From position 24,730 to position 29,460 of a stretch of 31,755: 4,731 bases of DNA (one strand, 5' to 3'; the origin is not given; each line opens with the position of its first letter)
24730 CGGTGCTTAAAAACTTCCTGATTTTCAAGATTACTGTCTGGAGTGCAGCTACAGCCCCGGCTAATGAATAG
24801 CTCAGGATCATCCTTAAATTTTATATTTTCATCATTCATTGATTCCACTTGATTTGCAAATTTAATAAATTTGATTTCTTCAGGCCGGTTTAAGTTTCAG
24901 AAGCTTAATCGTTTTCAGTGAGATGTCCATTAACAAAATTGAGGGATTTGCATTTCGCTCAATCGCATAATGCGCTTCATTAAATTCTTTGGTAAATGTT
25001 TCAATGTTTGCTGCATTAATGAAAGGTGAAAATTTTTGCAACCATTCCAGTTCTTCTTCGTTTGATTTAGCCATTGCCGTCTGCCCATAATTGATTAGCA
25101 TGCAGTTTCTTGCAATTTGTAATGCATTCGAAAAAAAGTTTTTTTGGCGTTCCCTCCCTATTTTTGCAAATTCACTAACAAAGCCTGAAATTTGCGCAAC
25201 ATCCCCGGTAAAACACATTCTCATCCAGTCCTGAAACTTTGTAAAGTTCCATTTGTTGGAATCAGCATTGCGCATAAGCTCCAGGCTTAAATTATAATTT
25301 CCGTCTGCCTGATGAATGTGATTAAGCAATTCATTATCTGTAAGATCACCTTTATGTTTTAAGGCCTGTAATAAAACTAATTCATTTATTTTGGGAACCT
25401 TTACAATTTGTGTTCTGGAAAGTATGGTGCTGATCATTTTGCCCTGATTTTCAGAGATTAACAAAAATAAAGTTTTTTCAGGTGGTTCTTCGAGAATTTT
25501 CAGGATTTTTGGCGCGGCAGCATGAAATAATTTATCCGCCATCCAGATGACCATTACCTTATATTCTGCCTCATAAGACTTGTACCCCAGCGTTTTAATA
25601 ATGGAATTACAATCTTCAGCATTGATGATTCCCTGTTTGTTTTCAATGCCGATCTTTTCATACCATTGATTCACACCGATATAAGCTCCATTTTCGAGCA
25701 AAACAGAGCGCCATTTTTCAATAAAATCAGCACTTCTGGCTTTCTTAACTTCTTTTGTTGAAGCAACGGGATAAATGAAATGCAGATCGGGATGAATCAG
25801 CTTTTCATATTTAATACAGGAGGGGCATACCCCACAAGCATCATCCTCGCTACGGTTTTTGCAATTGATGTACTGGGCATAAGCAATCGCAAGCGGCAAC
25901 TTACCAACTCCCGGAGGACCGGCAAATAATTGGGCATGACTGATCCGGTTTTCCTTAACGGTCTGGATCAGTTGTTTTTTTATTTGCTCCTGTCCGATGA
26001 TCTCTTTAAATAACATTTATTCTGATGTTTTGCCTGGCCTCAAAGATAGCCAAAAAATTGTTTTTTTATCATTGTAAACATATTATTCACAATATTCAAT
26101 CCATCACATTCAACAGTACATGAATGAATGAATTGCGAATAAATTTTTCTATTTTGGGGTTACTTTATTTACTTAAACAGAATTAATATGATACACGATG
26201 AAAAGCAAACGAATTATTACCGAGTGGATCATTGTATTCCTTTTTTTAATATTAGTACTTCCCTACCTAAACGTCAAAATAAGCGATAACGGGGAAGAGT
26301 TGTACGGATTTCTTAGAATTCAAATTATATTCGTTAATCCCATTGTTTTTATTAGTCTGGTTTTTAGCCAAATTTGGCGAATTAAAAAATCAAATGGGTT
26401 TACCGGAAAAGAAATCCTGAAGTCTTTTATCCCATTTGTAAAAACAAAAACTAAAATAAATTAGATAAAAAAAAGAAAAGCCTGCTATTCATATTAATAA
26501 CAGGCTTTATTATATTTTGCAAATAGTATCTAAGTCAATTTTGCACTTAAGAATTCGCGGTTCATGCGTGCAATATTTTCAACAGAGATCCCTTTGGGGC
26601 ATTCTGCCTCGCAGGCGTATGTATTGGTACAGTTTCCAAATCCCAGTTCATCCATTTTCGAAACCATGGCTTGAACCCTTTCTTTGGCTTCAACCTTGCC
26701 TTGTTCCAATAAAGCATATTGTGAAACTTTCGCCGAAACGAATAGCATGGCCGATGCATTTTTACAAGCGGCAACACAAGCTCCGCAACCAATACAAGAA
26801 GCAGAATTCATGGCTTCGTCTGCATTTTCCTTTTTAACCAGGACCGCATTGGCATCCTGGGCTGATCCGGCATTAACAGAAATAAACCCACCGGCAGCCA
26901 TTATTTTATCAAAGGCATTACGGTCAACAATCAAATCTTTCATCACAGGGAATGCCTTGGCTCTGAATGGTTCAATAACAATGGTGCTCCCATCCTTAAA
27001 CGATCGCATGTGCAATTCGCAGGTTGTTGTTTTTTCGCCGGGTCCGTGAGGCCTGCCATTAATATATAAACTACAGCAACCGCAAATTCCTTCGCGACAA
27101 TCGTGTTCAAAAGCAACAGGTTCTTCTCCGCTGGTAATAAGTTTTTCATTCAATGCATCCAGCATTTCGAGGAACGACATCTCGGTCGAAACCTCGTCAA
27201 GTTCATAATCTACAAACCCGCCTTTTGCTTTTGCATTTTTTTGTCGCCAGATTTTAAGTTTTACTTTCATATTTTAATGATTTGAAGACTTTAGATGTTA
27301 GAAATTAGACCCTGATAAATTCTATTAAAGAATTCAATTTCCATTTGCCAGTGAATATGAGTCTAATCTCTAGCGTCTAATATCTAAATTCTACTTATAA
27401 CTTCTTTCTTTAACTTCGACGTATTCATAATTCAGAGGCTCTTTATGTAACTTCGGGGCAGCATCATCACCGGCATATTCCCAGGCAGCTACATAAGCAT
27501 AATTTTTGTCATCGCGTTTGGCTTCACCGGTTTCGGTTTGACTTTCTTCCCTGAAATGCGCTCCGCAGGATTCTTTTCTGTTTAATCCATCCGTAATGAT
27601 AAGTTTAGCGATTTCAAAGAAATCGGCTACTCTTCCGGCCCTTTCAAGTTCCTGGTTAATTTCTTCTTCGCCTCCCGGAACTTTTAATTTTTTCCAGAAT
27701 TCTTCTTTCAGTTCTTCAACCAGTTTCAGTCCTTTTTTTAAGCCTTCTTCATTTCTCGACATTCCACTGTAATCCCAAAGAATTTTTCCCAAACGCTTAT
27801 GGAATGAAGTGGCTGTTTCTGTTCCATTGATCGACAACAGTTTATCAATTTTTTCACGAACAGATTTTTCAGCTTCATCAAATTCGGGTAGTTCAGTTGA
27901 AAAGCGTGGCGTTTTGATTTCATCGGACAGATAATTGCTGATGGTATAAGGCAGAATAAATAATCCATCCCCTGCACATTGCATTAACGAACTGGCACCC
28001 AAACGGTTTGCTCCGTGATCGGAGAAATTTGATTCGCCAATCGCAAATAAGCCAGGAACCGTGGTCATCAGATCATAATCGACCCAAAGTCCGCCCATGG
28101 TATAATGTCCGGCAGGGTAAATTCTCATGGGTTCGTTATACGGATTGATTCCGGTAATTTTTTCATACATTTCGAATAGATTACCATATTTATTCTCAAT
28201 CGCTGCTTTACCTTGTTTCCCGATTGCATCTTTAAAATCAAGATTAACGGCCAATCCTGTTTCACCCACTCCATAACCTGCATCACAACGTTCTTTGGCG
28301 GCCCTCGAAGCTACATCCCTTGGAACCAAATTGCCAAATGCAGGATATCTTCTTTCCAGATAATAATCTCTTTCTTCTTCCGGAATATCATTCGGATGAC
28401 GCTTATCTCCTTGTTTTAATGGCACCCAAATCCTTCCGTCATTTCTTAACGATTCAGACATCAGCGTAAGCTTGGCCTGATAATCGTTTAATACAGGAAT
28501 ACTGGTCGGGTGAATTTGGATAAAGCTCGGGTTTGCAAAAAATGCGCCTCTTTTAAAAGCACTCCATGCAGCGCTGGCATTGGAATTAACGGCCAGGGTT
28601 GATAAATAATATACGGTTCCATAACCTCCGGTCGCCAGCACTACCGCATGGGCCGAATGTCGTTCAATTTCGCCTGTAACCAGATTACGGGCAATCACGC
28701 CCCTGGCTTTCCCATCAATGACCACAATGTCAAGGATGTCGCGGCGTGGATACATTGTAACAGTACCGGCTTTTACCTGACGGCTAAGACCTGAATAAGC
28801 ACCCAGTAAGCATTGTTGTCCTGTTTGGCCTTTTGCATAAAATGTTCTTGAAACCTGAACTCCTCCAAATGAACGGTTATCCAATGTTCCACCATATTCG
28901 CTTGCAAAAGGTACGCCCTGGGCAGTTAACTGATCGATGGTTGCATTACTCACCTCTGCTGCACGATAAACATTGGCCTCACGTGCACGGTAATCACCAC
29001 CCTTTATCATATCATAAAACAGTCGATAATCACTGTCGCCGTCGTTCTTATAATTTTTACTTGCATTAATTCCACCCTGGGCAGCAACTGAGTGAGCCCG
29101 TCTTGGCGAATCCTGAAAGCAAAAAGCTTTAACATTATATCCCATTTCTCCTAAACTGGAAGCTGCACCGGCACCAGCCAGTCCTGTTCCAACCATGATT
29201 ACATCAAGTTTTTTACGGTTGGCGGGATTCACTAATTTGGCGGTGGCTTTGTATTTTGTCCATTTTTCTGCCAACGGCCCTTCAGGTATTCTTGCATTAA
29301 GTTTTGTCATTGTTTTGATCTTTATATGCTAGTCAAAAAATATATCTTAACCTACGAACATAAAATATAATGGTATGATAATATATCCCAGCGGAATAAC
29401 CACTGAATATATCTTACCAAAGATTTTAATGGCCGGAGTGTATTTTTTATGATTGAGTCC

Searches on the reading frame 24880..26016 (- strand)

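Call 18: search_protein_families(library=pfam, proteins=[window:24880-26016:-], max_evalue=0.001)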
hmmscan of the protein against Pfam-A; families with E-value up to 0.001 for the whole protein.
window:24880-26016:- (378 aa): 1 family
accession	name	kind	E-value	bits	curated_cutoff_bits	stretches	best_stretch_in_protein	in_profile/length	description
PF13177.12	DNA_pol3_delta2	-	6e-43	147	27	1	8-210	1-160/161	DNA polymerase III, delta subunit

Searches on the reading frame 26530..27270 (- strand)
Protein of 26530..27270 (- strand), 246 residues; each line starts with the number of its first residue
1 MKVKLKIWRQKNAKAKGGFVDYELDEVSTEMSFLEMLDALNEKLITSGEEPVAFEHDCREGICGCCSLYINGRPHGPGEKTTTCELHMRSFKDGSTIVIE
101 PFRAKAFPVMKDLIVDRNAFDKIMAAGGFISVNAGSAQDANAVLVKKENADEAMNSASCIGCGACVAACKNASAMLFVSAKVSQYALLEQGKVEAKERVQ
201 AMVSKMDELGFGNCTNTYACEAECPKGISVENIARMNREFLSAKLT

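Call 18: search_protein_families(library=pfam, proteins=[window:26530-27270:-], max_evalue=0.001)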
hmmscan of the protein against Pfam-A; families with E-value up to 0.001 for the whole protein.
window:26530-27270:- (246 aa): 9 families
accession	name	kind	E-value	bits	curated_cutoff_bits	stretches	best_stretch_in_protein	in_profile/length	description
PF13085.11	Fer2_3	-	6.9e-24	84.4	27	1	4-120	1-105/107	2Fe-2S iron-sulfur cluster binding domain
PF12838.12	Fer4_7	-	1.1e-08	35.8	27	1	158-228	1-52/52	4Fe-4S dicluster domain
PF13183.11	Fer4_8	-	8.8e-08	33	27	1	157-228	3-68/68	4Fe-4S dicluster domain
PF13237.11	Fer4_10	-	1.7e-06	28.3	25.5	1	155-225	5-53/53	4Fe-4S dicluster domain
PF13187.11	Fer4_9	-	2e-05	25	27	1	159-227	2-50/52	4Fe-4S dicluster domain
PF13534.11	Fer4_17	-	0.00023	22.1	22.2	1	158-229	1-61/61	4Fe-4S dicluster domain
PF17179.9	Fer4_22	-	0.00035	21.8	27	0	140-171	62-93/95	4Fe-4S dicluster domain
PF12797.12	Fer4_2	-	0.0004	20.6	24.5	1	154-170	5-21/22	4Fe-4S binding domain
PF12837.12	Fer4_6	-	0.00044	20.5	25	1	154-170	4-20/24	4Fe-4S binding domain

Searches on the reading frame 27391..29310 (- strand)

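Call 18: search_protein_families(library=pfam, proteins=[window:27391-29310:-], max_evalue=0.001)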
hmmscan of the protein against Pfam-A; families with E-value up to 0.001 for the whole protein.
window:27391-29310:- (639 aa): 4 families
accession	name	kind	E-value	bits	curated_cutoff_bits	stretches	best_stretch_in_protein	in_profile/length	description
PF00890.30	FAD_binding_2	-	1.6e-53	182.8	20.4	1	36-442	1-414/414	FAD binding domain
PF02910.25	Succ_DH_flav_C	-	4.1e-36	124.2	20.8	1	504-638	1-130/130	Fumarate reductase flavoprotein C-term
PF07992.20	Pyr_redox_2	-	0.00028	20.9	26.1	0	36-229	2-109/291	Pyridine nucleotide-disulphide oxidoreductase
PF01266.30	DAO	-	0.00028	20.9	27.9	0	36-325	1-297/353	FAD dependent oxidoreductase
